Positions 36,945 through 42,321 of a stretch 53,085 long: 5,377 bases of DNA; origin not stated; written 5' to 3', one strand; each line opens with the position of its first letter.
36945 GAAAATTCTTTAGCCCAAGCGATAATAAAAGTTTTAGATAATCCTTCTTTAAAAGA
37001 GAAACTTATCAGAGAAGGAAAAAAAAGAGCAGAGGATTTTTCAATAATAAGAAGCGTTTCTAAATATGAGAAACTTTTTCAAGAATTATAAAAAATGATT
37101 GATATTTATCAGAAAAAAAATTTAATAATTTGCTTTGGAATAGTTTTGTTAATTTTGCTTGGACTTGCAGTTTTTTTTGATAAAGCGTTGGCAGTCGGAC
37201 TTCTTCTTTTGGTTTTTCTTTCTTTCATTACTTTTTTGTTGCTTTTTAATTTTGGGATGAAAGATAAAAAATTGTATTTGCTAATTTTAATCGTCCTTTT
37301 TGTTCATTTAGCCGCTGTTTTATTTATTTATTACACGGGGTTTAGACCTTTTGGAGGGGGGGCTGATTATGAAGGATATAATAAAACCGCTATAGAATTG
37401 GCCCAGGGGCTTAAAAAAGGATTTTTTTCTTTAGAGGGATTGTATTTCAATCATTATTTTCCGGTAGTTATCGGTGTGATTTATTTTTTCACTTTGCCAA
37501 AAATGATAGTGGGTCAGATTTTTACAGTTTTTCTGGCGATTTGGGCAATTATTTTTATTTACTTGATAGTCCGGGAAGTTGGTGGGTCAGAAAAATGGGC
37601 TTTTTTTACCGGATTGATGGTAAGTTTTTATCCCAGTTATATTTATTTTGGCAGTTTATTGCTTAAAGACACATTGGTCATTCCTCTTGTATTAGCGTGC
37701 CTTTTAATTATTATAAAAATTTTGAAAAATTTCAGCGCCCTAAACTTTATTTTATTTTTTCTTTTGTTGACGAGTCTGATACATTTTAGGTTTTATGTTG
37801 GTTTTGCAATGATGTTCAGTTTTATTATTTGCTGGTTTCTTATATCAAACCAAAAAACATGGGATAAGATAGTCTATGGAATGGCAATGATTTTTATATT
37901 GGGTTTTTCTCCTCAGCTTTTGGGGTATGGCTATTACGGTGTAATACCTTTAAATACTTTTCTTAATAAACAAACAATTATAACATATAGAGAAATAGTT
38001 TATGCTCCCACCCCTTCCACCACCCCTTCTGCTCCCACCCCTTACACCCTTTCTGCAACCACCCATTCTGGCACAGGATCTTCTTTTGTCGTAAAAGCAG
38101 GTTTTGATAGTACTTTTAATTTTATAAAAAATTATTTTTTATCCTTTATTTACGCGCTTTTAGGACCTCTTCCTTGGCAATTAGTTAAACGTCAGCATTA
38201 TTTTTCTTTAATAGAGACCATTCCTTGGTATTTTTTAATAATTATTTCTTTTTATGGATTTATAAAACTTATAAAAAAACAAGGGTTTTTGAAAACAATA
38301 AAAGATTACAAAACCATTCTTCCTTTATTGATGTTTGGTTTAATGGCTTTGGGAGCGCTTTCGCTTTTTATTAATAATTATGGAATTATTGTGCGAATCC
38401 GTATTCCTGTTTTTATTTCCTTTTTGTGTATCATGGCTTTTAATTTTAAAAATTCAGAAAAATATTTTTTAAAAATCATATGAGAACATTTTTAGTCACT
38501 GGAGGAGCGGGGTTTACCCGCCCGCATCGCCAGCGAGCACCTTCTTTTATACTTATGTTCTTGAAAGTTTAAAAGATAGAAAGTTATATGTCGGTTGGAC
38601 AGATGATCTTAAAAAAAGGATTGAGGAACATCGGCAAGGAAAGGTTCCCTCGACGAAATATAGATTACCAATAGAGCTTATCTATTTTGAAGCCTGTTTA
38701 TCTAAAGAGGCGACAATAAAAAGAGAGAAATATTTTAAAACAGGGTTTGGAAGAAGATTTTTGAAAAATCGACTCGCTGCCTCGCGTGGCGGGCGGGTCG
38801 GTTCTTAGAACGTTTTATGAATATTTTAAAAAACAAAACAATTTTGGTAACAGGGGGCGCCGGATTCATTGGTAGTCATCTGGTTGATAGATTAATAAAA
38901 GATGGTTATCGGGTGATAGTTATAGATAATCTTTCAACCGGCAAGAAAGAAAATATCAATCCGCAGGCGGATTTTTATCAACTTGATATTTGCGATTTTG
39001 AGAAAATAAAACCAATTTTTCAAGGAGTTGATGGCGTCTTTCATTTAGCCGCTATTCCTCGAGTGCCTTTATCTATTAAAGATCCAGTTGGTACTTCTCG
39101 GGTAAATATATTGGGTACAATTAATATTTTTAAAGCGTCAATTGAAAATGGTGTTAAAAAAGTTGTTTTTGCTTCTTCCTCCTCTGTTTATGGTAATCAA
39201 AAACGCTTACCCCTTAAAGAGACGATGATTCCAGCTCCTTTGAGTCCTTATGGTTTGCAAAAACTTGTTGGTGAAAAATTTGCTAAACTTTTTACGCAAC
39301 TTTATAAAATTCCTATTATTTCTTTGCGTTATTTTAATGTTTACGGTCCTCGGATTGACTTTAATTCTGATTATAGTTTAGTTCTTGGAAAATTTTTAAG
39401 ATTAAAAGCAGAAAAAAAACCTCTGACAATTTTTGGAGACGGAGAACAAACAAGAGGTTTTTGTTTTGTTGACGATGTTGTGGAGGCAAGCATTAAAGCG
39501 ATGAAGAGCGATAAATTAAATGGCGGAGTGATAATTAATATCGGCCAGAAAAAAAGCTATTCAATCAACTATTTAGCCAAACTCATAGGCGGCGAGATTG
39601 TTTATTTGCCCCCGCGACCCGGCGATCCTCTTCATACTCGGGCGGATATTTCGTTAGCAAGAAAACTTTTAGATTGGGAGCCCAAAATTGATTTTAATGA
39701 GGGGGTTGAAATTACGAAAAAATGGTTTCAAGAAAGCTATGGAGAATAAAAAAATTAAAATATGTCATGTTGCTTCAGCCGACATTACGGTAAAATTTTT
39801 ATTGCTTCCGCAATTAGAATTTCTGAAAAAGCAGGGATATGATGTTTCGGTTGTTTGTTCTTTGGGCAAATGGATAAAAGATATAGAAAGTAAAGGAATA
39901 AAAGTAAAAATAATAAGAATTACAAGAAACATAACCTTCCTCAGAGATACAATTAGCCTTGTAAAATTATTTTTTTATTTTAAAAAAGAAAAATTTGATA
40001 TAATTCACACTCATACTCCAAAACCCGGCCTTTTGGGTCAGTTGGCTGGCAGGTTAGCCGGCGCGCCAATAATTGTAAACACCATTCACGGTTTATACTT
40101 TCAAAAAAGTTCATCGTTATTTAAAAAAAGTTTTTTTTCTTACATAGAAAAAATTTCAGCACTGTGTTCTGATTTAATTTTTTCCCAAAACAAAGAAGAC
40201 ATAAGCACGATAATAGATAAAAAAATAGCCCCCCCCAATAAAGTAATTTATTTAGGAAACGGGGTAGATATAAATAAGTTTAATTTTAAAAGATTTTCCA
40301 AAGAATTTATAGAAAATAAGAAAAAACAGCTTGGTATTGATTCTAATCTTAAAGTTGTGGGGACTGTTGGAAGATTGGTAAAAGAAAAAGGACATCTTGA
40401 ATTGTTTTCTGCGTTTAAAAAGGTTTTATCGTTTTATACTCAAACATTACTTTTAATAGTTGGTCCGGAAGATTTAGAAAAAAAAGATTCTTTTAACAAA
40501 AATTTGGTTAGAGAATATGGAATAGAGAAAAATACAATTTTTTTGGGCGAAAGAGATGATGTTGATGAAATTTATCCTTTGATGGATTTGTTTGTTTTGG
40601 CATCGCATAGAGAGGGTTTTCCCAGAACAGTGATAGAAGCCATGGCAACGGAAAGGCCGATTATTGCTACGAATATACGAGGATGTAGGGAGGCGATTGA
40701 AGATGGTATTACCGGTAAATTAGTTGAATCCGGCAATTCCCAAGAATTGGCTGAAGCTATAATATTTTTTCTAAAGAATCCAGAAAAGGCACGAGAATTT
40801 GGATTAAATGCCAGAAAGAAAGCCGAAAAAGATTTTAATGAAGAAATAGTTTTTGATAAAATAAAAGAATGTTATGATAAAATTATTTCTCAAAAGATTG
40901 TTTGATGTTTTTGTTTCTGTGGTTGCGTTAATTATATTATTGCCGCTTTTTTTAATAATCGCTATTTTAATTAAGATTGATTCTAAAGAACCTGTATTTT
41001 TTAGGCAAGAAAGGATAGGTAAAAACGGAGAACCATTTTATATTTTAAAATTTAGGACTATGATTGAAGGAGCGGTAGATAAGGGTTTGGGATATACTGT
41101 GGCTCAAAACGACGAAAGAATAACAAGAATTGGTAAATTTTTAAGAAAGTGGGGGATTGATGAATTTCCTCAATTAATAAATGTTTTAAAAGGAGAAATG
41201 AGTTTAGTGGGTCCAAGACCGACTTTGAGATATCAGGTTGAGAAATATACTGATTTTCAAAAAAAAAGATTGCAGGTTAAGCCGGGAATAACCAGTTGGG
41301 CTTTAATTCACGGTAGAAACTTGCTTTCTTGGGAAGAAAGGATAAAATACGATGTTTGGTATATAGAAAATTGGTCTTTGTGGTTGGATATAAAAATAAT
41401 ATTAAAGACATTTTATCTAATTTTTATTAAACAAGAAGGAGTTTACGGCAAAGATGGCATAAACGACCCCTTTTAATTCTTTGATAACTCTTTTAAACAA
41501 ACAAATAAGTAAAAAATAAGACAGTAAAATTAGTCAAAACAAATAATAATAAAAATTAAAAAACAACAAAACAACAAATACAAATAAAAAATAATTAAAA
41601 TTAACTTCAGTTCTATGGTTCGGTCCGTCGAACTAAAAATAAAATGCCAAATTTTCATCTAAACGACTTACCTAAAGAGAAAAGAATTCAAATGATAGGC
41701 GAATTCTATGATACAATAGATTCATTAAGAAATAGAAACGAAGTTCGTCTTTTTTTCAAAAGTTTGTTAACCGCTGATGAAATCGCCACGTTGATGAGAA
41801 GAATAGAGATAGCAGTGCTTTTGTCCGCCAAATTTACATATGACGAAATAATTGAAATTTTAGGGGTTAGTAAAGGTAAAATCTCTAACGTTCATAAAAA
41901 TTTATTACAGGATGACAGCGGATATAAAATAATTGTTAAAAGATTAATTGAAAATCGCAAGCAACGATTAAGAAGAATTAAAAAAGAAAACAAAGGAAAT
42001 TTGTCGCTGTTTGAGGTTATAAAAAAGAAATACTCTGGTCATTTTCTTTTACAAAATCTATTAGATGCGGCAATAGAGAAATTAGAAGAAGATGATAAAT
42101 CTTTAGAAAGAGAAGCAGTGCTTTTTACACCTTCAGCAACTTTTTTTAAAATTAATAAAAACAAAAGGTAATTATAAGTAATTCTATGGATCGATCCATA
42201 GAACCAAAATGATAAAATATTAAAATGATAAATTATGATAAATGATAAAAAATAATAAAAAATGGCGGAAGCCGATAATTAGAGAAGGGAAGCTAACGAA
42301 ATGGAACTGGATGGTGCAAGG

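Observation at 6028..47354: Candidate surface-protein (S-layer) glycosylation supercluster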

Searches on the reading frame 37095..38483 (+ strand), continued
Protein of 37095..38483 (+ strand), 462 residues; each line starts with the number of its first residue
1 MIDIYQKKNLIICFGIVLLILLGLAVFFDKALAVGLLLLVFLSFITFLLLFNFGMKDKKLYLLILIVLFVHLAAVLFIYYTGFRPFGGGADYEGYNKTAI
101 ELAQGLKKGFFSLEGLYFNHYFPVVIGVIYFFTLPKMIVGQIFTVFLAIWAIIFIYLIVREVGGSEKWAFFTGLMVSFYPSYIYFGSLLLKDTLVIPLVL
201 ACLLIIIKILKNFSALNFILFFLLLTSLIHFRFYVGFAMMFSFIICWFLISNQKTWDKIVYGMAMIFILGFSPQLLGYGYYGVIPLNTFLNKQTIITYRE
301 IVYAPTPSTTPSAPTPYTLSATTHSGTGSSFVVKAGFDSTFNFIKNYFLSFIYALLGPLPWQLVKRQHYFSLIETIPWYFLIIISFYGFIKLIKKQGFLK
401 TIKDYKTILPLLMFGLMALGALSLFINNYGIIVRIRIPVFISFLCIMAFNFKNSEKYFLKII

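Call 77: search_protein_families(library=pfam, alignment_id=A4, max_evalue=0.01)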
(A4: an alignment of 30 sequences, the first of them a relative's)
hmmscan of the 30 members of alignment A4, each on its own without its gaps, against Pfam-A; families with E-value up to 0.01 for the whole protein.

A. member 1, P0241 (462 aa): 1 family
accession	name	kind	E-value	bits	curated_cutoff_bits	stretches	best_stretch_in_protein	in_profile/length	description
PF13231.12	PMT_2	-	0.00089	19.9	26.1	1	141-275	25-158/160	Dolichyl-phosphate-mannose-protein mannosyltransferase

B. families by the number of members that match (of 30 scanned): 3 families
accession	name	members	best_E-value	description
PF13231.12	PMT_2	22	3.9e-08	Dolichyl-phosphate-mannose-protein mannosyltransferase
PF02366.24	PMT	10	5.1e-08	Dolichyl-phosphate-mannose-protein mannosyltransferase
PF11992.13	TgpA_N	1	0.0071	TgpA N-terminal domain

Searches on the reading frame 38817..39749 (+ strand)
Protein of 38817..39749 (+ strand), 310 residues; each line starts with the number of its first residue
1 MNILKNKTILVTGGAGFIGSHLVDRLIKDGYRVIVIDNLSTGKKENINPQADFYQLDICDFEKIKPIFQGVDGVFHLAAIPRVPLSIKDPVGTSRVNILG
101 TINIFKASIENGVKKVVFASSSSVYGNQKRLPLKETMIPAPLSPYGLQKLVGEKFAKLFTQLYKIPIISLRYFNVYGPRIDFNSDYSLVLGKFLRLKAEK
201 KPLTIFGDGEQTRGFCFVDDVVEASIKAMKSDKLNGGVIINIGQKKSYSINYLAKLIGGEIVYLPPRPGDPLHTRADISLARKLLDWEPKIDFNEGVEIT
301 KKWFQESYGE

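Call 7: search_protein_families(library=pfam, proteins=[window:38817-39749:+], max_evalue=0.01)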
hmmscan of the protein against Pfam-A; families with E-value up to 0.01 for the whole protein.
window:38817-39749:+ (310 aa): 11 families
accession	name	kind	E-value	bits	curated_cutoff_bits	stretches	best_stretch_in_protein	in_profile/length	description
PF01370.27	Epimerase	-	7.3e-65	219.2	20.9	1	9-243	1-240/240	NAD dependent epimerase/dehydratase family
PF16363.11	GDP_Man_Dehyd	-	1.6e-57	195.9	27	1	10-299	1-331/332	GDP-mannose 4,6 dehydratase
PF01073.25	3Beta_HSD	-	1.1e-21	77.6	22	1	10-230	1-230/280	3-beta hydroxysteroid dehydrogenase/isomerase family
PF02719.21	Polysacc_synt_2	-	5.8e-19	68.8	20.2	1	9-255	1-241/293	Polysaccharide biosynthesis protein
PF04321.23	RmlD_sub_bind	-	7.9e-14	51.8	27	1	8-208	2-178/287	RmlD substrate binding domain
PF13460.12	NAD_binding_10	-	6e-11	43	27.2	1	13-129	1-106/184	NAD(P)H-binding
PF05368.20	NmrA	-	1.7e-09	38.1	27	1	6-121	2-107/298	NmrA-like family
PF07993.18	NAD_binding_4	-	4.4e-08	33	20.1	1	62-142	80-157/258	Male sterility protein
PF00106.31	adh_short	-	6.5e-07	29.5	26.6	1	7-76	1-83/195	short chain dehydrogenase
PF08659.16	KR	-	0.00087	19.7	22.6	1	8-41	2-35/180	KR domain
PF01488.26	Shikimate_DH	-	0.0099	16.4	24.3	0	4-75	10-80/138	Shikimate / quinate 5-dehydrogenase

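Call 46: search_protein_families(library=ncbifam, proteins=[window:38817-39749:+], max_evalue=0.01)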
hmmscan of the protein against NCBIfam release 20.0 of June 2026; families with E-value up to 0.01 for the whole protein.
window:38817-39749:+ (310 aa): 92 families (the best 25 are shown)
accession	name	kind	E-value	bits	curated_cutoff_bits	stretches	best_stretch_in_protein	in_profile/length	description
TIGR01179.1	galE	equivalog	1.4e-52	178.6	262.3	1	9-305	2-326/332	UDP-glucose 4-epimerase GalE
NF011728.1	PRK15181.1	equivalog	4e-51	174.1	760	1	3-306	12-339/348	Vi polysaccharide biosynthesis UDP-N-acetylglucosaminuronic acid C-4 epimerase TviC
TIGR04180.1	EDH_00030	hypoth_equivalog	1.4e-44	152.3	475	1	9-258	1-253/297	NAD-dependent 4,6-dehydratase LegB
TIGR01181.1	dTDP_gluc_dehyt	equivalog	1.5e-38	132.7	365.1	1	9-306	2-313/321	dTDP-glucose 4,6-dehydratase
TIGR02197.1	heptose_epim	equivalog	1.8e-37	129.2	274.6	1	9-300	1-309/316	ADP-glyceromanno-heptose 6-epimerase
NF007956.0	PRK10675.1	subfamily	1.5e-30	106.5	394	1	9-304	3-329/338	UDP-glucose 4-epimerase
NF007490.0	PRK10084.1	subfamily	1.7e-24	86.5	649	1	9-305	3-335/361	dTDP-glucose 4,6-dehydratase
NF047922.1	GDPFucSynFcl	equivalog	8.1e-24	84.6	500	1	6-306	2-303/308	GDP-L-fucose synthase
NF007582.0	PRK10217.1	equivalog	3.2e-23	82.4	698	1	7-245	2-254/355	dTDP-glucose 4,6-dehydratase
NF008360.0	PRK11150.1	equivalog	4e-20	72.2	452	1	9-254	2-247/310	ADP-glyceromanno-heptose 6-epimerase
TIGR02622.1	CDP_4_6_dhtase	equivalog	3.1e-19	69.3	278.45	1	4-130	2-138/352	CDP-glucose 4,6-dehydratase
TIGR03466.1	HpnA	hypoth_equivalog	1.1e-18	67.2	367.65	1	8-130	2-122/327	hopanoid-associated sugar epimerase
NF005998.1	PRK08125.1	equivalog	3.2e-18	65.5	777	1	5-257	314-581/649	bifunctional UDP-4-amino-4-deoxy-L-arabinose formyltransferase/UDP-glucuronic acid oxidase ArnA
TIGR03589.1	PseB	equivalog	4.5e-18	65.3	407.75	1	4-273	2-258/324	UDP-N-acetylglucosamine 4,6-dehydratase (inverting)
NF041293.1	G6PDh_Azf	equivalog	1.6e-17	63.8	400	1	6-175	2-182/252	NAD-dependent glucose-6-phosphate dehydrogenase Azf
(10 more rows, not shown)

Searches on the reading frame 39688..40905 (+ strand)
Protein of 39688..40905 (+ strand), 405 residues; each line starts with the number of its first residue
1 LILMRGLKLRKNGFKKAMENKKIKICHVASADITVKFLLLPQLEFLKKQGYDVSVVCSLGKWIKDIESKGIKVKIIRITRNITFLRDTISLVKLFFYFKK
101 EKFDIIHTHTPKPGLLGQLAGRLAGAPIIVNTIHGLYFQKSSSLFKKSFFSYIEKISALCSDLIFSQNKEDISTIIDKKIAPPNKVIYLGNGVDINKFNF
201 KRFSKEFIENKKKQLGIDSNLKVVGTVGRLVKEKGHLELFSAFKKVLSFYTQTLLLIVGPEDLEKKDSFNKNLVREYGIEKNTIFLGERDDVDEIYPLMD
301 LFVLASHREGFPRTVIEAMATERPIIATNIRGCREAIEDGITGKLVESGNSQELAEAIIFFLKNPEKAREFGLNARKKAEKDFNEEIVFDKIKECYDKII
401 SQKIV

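Call 7: search_protein_families(library=pfam, proteins=[window:39688-40905:+], max_evalue=0.01)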
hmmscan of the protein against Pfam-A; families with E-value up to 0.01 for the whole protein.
window:39688-40905:+ (405 aa): 7 families
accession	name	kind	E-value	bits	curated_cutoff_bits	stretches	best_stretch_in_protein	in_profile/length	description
PF00534.26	Glycos_transf_1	-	2.1e-41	141.8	26.4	1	208-377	2-171/172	Glycosyl transferases group 1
PF13692.12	Glyco_trans_1_4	-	3.8e-32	111.9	27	1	222-364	2-142/142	Glycosyl transferases group 1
PF13477.12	Glyco_trans_4_2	-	1.6e-19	70.9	23.4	1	24-168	1-139/139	Glycosyl transferase 4-like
PF13439.12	Glyco_transf_4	-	1.4e-16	61.4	28.5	1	44-196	13-169/170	Glycosyltransferase Family 4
PF13579.12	Glyco_trans_4_4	-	5.5e-12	46.8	29.7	1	46-192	14-158/158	Glycosyl transferase 4-like domain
PF20706.3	GT4-conflict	-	0.00014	21.5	26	1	226-376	202-369/385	Family 4 Glycosyltransferase in conflict systems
PF13524.12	Glyco_trans_1_2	-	0.00016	22.1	25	1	312-384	64-134/144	Glycosyl transferase-like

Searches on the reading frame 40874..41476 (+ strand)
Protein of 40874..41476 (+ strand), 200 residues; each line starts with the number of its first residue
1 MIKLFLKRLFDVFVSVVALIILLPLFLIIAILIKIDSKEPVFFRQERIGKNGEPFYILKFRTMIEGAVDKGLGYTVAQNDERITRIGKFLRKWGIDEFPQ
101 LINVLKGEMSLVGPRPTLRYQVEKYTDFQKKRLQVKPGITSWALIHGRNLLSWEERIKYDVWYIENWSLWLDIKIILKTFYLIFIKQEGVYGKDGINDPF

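Call 7: search_protein_families(library=pfam, proteins=[window:40874-41476:+], max_evalue=0.01)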
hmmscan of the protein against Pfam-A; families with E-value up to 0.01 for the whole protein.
window:40874-41476:+ (200 aa): 1 family
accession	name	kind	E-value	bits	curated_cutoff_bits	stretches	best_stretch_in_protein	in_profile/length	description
PF02397.22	Bac_transf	-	5.9e-72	241.4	27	1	7-184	1-178/179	Bacterial sugar transferase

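Call 9: search_protein_families(library=ncbifam, proteins=[window:40874-41476:+], max_evalue=0.01)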
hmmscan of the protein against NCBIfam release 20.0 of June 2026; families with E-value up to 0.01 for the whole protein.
window:40874-41476:+ (200 aa): 10 families
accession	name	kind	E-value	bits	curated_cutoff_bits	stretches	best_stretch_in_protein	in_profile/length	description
TIGR03025.1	EPS_sugtrans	subfamily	3.7e-88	296.7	295.55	1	3-187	254-442/445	exopolysaccharide biosynthesis polyprenyl glycosylphosphotransferase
TIGR03023.1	WcaJ_sugtrans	equivalog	3.7e-76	257.2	410.75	1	3-187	259-450/453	undecaprenyl-phosphate glucose phosphotransferase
TIGR03022.1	WbaP_sugtrans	subfamily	8.1e-67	226.4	403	2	78-191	344-456/456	undecaprenyl-phosphate galactose phosphotransferase WbaP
NF041877.1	EPS_EpsZ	equivalog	1.5e-59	201.9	800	1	4-183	263-452/459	exopolysaccharide biosynthesis polyisoprenyl-phosphate hexose-1-phosphate transferase EpsZ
TIGR03013.1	EpsB_2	subfamily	5.1e-58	197.2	393.35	1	3-187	251-440/443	TIGR03013 family XrtA/PEP-CTERM system glycosyltransferase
NF052601.1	undeca_RfbP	equivalog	2.7e-55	187.3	330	1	5-191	43-244/244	undecaprenyl-phosphate galactose phosphotransferase family protein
NF007518.0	PRK10124.1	equivalog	9e-49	166.4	684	1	3-187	270-461/464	undecaprenyl-phosphate glucose phosphotransferase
NF050817.1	PolSacchBiosHfsE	equivalog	3.6e-47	161.2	750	1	3-180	268-456/467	polysaccharide biosynthesis protein HfsE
NF011751.0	PRK15204.1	equivalog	2.9e-39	135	907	1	5-191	278-476/476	undecaprenyl-phosphate galactose phosphotransferase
NF045514.1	glycotran_HepC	equivalog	2.1e-28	99.1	140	1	5-117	115-212/220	heterocyst development glycosyltransferase HepC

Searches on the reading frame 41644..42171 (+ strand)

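Call 7: search_protein_families(library=pfam, proteins=[window:41644-42171:+], max_evalue=0.01)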
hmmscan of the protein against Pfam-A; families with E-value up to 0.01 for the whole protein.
window:41644-42171:+ (175 aa): 2 families
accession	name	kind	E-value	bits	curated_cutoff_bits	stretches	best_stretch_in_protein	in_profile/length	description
PF01371.25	Trp_repressor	-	1.4e-14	54.3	27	1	20-101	5-87/88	Trp repressor protein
PF13384.12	HTH_23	-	0.00061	20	24.6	1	49-86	3-40/50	Homeodomain-like domain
